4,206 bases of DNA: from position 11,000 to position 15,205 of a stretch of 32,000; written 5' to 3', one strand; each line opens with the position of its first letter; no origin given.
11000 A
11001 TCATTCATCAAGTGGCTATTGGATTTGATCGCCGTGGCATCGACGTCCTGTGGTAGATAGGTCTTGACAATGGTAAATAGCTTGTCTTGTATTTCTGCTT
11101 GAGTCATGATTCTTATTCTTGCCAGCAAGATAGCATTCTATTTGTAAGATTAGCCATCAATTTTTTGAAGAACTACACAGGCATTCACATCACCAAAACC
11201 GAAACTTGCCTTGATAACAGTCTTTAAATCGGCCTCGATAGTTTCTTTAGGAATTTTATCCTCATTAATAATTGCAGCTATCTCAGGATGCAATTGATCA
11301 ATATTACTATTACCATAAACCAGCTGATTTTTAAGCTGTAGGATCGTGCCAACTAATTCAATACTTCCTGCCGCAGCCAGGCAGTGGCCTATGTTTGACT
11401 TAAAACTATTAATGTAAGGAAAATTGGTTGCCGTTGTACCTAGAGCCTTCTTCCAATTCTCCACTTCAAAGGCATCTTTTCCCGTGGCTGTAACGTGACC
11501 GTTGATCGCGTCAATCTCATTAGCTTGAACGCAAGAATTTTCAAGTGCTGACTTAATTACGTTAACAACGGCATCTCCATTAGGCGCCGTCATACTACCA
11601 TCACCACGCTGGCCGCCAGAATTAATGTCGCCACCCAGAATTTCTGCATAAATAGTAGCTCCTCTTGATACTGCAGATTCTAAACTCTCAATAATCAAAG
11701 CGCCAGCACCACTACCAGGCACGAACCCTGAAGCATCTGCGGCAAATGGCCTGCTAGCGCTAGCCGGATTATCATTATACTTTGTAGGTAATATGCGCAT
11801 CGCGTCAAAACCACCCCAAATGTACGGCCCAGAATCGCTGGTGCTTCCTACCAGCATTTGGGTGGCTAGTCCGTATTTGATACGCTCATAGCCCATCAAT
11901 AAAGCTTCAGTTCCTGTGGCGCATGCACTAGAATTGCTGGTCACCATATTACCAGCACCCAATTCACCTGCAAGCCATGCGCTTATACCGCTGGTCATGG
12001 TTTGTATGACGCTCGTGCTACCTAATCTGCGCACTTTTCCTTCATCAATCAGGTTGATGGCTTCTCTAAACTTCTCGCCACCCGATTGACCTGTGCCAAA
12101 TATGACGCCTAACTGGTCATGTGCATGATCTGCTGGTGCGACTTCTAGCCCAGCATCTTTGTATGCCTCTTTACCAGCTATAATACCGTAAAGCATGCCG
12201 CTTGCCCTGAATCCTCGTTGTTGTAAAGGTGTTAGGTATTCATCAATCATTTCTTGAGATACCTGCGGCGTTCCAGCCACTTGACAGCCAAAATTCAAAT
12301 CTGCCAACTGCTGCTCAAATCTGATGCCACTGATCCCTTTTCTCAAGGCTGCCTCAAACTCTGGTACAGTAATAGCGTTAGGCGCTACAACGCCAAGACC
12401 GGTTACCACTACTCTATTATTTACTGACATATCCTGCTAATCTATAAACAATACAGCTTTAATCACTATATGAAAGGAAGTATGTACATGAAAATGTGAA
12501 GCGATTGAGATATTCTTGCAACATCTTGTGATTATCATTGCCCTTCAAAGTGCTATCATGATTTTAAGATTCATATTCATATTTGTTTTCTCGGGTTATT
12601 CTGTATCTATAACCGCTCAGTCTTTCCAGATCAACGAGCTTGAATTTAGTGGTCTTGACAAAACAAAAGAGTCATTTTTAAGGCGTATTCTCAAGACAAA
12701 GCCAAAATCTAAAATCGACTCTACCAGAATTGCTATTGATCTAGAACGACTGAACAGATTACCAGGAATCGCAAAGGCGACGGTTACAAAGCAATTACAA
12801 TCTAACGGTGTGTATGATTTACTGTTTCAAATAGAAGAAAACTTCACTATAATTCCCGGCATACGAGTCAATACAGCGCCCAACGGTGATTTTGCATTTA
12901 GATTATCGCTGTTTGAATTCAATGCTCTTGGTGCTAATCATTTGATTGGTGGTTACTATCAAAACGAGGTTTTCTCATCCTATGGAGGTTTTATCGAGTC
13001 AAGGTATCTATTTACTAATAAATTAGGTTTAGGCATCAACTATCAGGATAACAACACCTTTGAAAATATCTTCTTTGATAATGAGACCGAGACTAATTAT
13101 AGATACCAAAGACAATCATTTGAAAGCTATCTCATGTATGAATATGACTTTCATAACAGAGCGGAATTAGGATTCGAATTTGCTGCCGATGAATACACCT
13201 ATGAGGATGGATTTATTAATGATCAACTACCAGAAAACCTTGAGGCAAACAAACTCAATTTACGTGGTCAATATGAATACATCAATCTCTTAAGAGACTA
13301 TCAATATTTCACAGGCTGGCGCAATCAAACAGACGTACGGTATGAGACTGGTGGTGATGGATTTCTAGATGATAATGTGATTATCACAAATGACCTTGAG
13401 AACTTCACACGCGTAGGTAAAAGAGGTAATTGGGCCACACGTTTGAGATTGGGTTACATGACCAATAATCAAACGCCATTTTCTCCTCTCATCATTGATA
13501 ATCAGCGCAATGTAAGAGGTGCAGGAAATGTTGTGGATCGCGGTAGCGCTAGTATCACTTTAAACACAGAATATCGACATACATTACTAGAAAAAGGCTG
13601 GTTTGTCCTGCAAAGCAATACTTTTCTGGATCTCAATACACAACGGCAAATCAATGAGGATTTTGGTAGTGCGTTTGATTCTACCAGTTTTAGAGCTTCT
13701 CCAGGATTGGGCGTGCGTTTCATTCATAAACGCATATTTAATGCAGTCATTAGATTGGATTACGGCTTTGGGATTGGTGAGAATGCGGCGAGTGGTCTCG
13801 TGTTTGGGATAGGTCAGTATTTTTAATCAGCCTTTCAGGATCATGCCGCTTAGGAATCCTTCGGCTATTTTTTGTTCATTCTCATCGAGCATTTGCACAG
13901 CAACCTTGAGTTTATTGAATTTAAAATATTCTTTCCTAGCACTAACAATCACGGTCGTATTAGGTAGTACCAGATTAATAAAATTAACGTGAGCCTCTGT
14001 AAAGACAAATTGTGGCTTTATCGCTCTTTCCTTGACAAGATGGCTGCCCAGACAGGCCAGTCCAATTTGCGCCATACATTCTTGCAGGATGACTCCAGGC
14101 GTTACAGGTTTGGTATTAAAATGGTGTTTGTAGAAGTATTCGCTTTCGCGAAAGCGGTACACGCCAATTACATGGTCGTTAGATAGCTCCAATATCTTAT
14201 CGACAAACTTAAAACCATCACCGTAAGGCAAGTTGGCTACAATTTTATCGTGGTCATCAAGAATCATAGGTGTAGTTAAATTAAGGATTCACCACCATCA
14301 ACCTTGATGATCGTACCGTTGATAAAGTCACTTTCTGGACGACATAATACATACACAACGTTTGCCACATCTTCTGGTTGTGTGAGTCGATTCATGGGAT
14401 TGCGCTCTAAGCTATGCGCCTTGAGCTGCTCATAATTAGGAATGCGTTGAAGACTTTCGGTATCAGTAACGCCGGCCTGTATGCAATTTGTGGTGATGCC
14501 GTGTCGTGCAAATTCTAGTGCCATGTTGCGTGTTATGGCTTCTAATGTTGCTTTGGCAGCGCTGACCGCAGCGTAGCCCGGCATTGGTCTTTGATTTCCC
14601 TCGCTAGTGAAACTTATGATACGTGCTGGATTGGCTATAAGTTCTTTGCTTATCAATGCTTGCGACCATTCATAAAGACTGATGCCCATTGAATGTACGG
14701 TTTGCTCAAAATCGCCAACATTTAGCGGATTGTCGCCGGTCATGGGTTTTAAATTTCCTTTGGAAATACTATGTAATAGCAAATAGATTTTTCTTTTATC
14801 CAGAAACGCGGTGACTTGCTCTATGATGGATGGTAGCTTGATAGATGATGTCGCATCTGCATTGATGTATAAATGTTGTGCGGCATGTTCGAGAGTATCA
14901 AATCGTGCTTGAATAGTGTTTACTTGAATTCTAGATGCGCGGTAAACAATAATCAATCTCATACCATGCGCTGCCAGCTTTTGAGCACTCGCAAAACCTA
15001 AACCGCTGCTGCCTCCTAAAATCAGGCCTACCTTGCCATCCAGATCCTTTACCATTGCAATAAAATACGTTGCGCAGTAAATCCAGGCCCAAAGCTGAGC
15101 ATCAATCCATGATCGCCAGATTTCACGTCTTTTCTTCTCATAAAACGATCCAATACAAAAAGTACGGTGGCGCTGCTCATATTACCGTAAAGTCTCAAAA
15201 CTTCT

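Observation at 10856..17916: srsABC-like type III PKS operon joined to a private FAS-II-like module: predicted phenolic-lipid (alkylresorcinol/alkylpyrone-type) pathway of unknown product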

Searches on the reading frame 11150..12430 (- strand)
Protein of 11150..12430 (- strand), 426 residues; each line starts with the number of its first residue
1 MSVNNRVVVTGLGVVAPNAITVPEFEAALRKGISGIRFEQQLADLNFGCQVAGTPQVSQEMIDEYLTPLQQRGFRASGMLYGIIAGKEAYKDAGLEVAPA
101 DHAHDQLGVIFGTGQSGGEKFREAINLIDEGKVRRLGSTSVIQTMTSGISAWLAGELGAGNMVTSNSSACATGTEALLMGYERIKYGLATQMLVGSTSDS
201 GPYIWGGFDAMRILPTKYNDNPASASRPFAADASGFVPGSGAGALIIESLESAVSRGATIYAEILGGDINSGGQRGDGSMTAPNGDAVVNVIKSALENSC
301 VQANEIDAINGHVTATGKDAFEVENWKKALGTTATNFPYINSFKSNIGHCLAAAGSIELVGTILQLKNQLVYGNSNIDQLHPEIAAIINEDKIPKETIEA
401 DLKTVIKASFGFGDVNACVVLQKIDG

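Call 4: search_protein_families(library=pfam, proteins=[window:11150-12430:-])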
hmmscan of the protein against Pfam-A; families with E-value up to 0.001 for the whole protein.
window:11150-12430:- (426 aa): 2 families
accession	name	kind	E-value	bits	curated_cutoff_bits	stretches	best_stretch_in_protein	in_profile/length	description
PF00109.32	ketoacyl-synt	-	5.3e-29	102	20.8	1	5-253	2-252/252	Beta-ketoacyl synthase, N-terminal domain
PF02801.28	Ketoacyl-synt_C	-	1.4e-23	83.6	20.8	1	261-377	1-118/119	Beta-ketoacyl synthase, C-terminal domain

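Call 5: search_protein_families(library=ncbifam, proteins=[window:11150-12430:-])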
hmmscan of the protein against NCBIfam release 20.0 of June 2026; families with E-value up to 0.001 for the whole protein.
window:11150-12430:- (426 aa): 20 families
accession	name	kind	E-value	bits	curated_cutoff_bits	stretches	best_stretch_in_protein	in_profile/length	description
TIGR03150.1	fabF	equivalog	4.3e-80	269.4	493.75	1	5-422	1-407/407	beta-ketoacyl-ACP synthase II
NF005589.0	PRK07314.1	subfamily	5.3e-78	262.6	387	1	4-424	3-412/413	beta-ketoacyl-ACP synthase II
NF005935.0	PRK07967.1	equivalog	1.1e-72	245.1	630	1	5-425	2-405/406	beta-ketoacyl-ACP synthase I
NF004970.0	PRK06333.1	subfamily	6.4e-67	226.2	525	1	4-423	3-421/424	beta-ketoacyl-ACP synthase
NF006274.0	PRK08439.1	equivalog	1.8e-58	198.2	621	1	5-424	2-406/406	beta-ketoacyl-ACP synthase II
NF005490.0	PRK07103.1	equivalog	7.6e-57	193.2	445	1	4-423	3-412/414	polyketide beta-ketoacyl:acyl carrier protein synthase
NF006434.0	PRK08722.1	equivalog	1.2e-52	179.3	759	1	4-424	3-414/414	beta-ketoacyl-ACP synthase II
NF006587.0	PRK09116.1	equivalog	9.3e-51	172.9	470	1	5-424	2-407/408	beta-ketoacyl-ACP synthase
NF005916.1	PRK07910.1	equivalog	6.6e-50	170.2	560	1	6-421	13-415/418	KasA/KasB family beta-ketoacyl-ACP synthase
NF005076.0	PRK06501.1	equivalog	5e-47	160.7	629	1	7-422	13-421/425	beta-ketoacyl-ACP synthase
NF004618.0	PRK05952.1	equivalog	2.5e-35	122.1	455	1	6-423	3-382/384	beta-ketoacyl-ACP synthase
NF058662.1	cispenta_AmcF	equivalog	2e-29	102.8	325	1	151-422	110-368/369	cispentacin biosynthesis acyltransferase subunit AmcF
NF006618.0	PRK09185.1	subfamily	2.2e-26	92.8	407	1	93-423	84-392/394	beta-ketoacyl-ACP synthase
NF045894.1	PKS_plus_SDR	equivalog_domain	2.2e-25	88.5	1740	1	225-422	223-425/1515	type I polyketide synthase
NF040607.1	mycolic_Pks13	equivalog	1.5e-21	75.7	2100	1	226-424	323-526/1680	polyketide synthase Pks13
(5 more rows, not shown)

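Call 35: search_solved_structures(query=window:11150-12430:-, max_evalue=1e-30)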
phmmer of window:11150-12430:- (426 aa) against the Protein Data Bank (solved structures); distinct sequences matched with E-value up to 1e-30: 69 (the best 60 are shown).
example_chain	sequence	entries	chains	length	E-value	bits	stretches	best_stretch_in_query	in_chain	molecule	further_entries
3u0f_A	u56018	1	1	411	1.2e-59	205.6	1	5-426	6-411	Beta-ketoacyl synthase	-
3lrf_A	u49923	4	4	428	1.4e-59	205.4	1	5-426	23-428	Beta-ketoacyl synthase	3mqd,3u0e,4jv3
7pps_A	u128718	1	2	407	2e-53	185.1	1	5-424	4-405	3-oxoacyl-[acyl-carrier-protein] synthase 1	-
4jga_A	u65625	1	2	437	3.3e-50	174.5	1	3-424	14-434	3-oxoacyl-[acyl-carrier-protein] synthase 2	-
4xox_A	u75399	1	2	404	9.7e-50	173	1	5-426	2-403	3-oxoacyl-ACP synthase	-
1dd8_A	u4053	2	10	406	2.1e-49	171.9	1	5-424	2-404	BETA-KETOACYL [ACYL CARRIER PROTEIN] SYNTHASE I | KETOACYL SYNTHASE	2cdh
9mlw_A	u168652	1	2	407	2.2e-49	171.8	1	3-424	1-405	3-oxoacyl-[acyl-carrier-protein] synthase 1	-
7sz9_A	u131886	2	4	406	4.3e-49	170.9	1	3-424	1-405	3-oxoacyl-[acyl-carrier-protein] synthase 1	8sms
5kof_B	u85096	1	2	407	7.3e-49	170.1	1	5-424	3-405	3-oxoacyl-[acyl-carrier-protein] synthase 1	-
1fj4_A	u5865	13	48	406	7.7e-49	170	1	6-424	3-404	BETA-KETOACYL-[ACYL CARRIER PROTEIN] SYNTHASE I | BETA-KETOACYL ACYL CARRIER PROTEIN SYNTHASE I | 3-oxoacyl-[acyl-carrier-protein] synthase I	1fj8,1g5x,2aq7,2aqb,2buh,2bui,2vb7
7sqi_A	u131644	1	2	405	9.7e-49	169.7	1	6-424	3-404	Beta-ketoacyl-ACP synthase I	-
8qm1_A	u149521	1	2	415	1.3e-48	169.3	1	5-423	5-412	3-oxoacyl-[acyl-carrier-protein] synthase 2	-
4b7v_A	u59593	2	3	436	1.4e-48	169.2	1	5-423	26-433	3-OXOACYL-[ACYL-CARRIER-PROTEIN] SYNTHASE 2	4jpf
1h4f_A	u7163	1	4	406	1.8e-48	168.8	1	6-424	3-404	3-OXOACYL-[ACYL-CARRIER-PROTEIN] SYNTHASE I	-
2byw_A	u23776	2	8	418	2.1e-48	168.6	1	5-424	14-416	3-OXOACYL-[ACYL-CARRIER-PROTEIN] SYNTHASE I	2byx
6smo_B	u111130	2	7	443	1.5e-42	149.3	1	5-425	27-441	PKS_KS domain-containing protein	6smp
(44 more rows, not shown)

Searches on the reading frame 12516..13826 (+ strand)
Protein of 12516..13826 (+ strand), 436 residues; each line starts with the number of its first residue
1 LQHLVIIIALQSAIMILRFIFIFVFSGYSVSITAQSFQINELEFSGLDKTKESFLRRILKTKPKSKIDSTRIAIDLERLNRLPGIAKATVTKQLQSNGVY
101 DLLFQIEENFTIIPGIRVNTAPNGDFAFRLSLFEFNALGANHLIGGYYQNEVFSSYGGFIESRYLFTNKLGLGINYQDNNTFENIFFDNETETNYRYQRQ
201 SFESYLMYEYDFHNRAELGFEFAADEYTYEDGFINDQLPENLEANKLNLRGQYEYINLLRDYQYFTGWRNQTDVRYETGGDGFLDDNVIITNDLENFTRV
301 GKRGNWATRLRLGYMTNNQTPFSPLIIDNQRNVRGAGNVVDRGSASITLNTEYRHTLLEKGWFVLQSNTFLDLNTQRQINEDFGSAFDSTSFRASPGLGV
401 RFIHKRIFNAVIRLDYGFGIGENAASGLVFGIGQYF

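Call 4: search_protein_families(library=pfam, proteins=[window:12516-13826:+])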
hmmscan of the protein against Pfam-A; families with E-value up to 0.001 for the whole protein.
window:12516-13826:+ (436 aa): 1 family
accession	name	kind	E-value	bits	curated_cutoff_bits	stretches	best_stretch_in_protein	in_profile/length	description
PF07244.20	POTRA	-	1.2e-05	26.4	21.3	1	38-108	2-78/79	Surface antigen variable number repeat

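Call 5: search_protein_families(library=ncbifam, proteins=[window:12516-13826:+])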
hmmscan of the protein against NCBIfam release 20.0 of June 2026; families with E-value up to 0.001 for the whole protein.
window:12516-13826:+ (436 aa): 0 families

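Call 91: search_solved_structures(query=window:12516-13826:+, max_evalue=0.01)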
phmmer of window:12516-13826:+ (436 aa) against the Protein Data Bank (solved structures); distinct sequences matched with E-value up to 0.01: 0.

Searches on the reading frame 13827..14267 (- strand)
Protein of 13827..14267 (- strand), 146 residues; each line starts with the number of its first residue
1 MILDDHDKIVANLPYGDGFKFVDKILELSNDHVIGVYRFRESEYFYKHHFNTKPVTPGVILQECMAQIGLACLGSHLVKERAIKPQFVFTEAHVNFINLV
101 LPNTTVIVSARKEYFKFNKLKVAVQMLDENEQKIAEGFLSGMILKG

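Call 4: search_protein_families(library=pfam, proteins=[window:13827-14267:-])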
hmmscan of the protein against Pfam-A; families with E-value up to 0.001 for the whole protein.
window:13827-14267:- (146 aa): 1 family
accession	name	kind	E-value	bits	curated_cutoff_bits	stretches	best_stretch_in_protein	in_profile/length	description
PF07977.19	FabA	-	2.4e-11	43.9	23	1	13-109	1-107/138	FabA-like domain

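Call 5: search_protein_families(library=ncbifam, proteins=[window:13827-14267:-])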
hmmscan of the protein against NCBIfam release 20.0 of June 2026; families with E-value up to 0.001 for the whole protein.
window:13827-14267:- (146 aa): 3 families
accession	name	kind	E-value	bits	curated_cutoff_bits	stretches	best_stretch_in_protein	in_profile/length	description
NF009667.0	PRK13188.1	equivalog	2.5e-15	56.1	465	1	5-110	322-426/464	bifunctional UDP-3-O-[3-hydroxymyristoyl] N-acetylglucosamine deacetylase/3-hydroxyacyl-ACP dehydratase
NF000582.1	PRK00006.1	equivalog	9.2e-13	48.3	113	1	6-124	2-119/137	3-hydroxyacyl-ACP dehydratase FabZ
TIGR01750.1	fabZ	equivalog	5.4e-12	45.7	155.15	1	8-126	5-125/141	3-hydroxyacyl-ACP dehydratase FabZ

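Call 37: search_solved_structures(query=window:13827-14267:-, max_evalue=0.001)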
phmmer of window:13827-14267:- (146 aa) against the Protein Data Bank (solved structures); distinct sequences matched with E-value up to 0.001: 19.
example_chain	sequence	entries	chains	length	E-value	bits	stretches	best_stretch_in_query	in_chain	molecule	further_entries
1z6b_A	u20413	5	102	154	3.4e-07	33.9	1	8-116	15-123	fatty acid synthesis protein | Beta-hydroxyacyl-ACP dehydratase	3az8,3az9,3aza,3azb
1zhg_A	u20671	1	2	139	6.5e-07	33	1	13-116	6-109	beta hydroxyacyl-acyl carrier protein dehydratase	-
2okh_A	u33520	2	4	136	9.4e-07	32.5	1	13-116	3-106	Beta-hydroxyacyl-ACP dehydratase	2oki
7qv0_A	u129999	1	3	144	9.9e-07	32.4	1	13-109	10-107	Beta-hydroxyacyl-(Acyl-carrier-protein) dehydratase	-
8ayb_A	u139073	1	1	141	1.4e-06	31.9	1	13-109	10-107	Beta-hydroxyacyl-(Acyl-carrier-protein) dehydratase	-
8ayc_A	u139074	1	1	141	7e-06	29.7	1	13-109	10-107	Beta-hydroxyacyl-(Acyl-carrier-protein) dehydratase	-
4zw0_A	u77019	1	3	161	7.2e-06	29.6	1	8-89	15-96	3-hydroxyacyl-[acyl-carrier-protein] dehydratase FabZ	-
8ayi_A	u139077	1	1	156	1.1e-05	29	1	13-109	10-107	Beta-hydroxyacyl-(Acyl-carrier-protein) dehydratase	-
3d6x_A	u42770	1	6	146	2e-05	28.2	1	9-72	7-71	(3R)-hydroxymyristoyl-[acyl-carrier-protein] dehydratase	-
6n3p_A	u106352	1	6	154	3.4e-05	27.4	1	8-70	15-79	3-hydroxyacyl-[acyl-carrier-protein] dehydratase FabZ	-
4h4g_A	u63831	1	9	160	4.1e-05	27.2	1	5-72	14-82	(3R)-hydroxymyristoyl-[acyl-carrier-protein] dehydratase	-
5buw_A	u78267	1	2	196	7.8e-05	26.3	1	8-71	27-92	3-hydroxyacyl-[acyl-carrier-protein] dehydratase FabZ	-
5bux_A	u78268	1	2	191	7.9e-05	26.3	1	8-71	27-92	3-hydroxyacyl-[acyl-carrier-protein] dehydratase FabZ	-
1u1z_A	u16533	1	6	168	0.00013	25.5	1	6-80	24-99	(3R)-hydroxymyristoyl-[acyl carrier protein] dehydratase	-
3b7j_A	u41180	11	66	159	0.00015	25.4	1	9-69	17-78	(3R)-hydroxymyristoyl-acyl carrier protein dehydratase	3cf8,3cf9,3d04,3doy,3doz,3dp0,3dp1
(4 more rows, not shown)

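Call 59: search_protein_families(library=pfam, max_evalue=1, proteins=[window:13827-14267:-])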
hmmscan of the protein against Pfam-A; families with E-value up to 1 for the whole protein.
window:13827-14267:- (146 aa): 3 families
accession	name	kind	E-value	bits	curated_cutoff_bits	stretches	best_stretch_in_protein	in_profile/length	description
PF07977.19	FabA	-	2.4e-11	43.9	23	1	13-109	1-107/138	FabA-like domain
PF01575.25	MaoC_dehydratas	-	0.077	13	27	1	74-113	63-102/123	MaoC like domain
PF22636.2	FlK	-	0.15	12.6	27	1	61-144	22-100/103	Fluoroacetyl-CoA-specific thioesterase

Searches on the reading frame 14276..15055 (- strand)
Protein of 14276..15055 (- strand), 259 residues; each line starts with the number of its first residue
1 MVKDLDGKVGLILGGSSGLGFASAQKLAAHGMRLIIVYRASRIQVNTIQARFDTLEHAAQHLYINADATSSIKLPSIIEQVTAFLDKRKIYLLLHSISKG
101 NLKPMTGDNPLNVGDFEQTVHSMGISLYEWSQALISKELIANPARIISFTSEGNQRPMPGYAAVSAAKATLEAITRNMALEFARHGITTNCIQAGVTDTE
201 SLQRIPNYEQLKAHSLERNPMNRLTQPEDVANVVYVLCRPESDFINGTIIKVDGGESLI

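Call 4: search_protein_families(library=pfam, proteins=[window:14276-15055:-])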
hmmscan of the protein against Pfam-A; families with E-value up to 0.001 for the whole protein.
window:14276-15055:- (259 aa): 4 families
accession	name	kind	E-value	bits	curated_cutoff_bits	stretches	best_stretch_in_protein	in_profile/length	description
PF13561.12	adh_short_C2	-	8.3e-43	147.1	27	1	17-255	6-234/236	Enoyl-(Acyl carrier protein) reductase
PF00106.31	adh_short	-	6.3e-23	81.7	26.6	1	8-205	1-190/195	short chain dehydrogenase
PF23441.1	SDR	-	1.9e-10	41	27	1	9-257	9-256/258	SDR-like rossmann domain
PF08659.16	KR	-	1.8e-05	25.2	22.6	1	11-83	4-77/180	KR domain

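Call 5: search_protein_families(library=ncbifam, proteins=[window:14276-15055:-])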
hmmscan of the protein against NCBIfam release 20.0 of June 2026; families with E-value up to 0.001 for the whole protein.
window:14276-15055:- (259 aa): 207 families (the best 25 are shown)
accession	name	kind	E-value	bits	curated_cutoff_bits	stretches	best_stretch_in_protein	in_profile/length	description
NF005975.0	PRK08063.1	equivalog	3e-44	151.2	328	1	6-259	3-249/250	enoyl-[acyl-carrier-protein] reductase FabL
NF005559.1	PRK07231.1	subfamily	4.8e-34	118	215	1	5-256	2-247/249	glucose 1-dehydrogenase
NF004791.0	PRK06138.1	equivalog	8.6e-31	107.1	312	1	4-257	2-250/252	SDR family oxidoreductase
NF004197.0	PRK05653.1-1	equivalog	9.9e-31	107.2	332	1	1-255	1-245/249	3-oxoacyl-ACP reductase FabG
NF009466.0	PRK12826.1-2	subfamily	2.9e-30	105.5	222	1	8-257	4-245/248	3-oxoacyl-ACP reductase FabG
NF004778.0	PRK06124.1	equivalog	7.9e-30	104.1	303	1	4-256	8-252/256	SDR family oxidoreductase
NF005752.0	PRK07576.1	subfamily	1.2e-28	100.2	321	1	4-258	6-252/271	SDR family oxidoreductase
NF047420.2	EF_P_mod_YmfI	equivalog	3e-28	99.1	238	1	11-255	3-234/236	elongation factor P 5-aminopentanone reductase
TIGR01830.1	3oxo_ACP_reduc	equivalog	3.6e-28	98.9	297.75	1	11-255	2-237/239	3-oxoacyl-[acyl-carrier-protein] reductase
NF006693.0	PRK09242.1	equivalog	5e-28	97.9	328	1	4-255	7-252/258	SDR family oxidoreductase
NF009464.0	PRK12824.1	subfamily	7.2e-28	97.9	269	1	8-256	3-242/245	3-oxoacyl-ACP reductase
NF049979.1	AlphHSDSHdhA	equivalog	3.9e-27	95.4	350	1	5-255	1-245/258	7alpha-hydroxysteroid dehydrogenase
NF053542.1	FlxB_rubin_SDR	equivalog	4.1e-26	92.2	340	1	8-255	1-238/239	flexirubin biosynthesis SDR family reductase FlxB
NF005067.0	PRK06484.1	equivalog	6.4e-26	91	713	1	6-255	272-510/524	short chain dehydrogenase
NF052558.1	MBtsdlDhBudC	equivalog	6.9e-26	91.3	270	1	6-256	2-241/250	meso-2,3-butanediol dehydrogenase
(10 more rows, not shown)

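Call 38: search_solved_structures(query=window:14276-15055:-, max_evalue=1e-20)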
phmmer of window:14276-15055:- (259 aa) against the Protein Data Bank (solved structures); distinct sequences matched with E-value up to 1e-20: 2.
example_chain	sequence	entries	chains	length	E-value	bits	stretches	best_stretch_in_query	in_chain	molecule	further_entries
3oic_A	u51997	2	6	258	4.9e-24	88.5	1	7-259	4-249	Enoyl-[acyl-carrier-protein] reductase [NADPH]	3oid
3ftp_A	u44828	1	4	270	6.9e-21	78.2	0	2-255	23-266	3-oxoacyl-[acyl-carrier protein] reductase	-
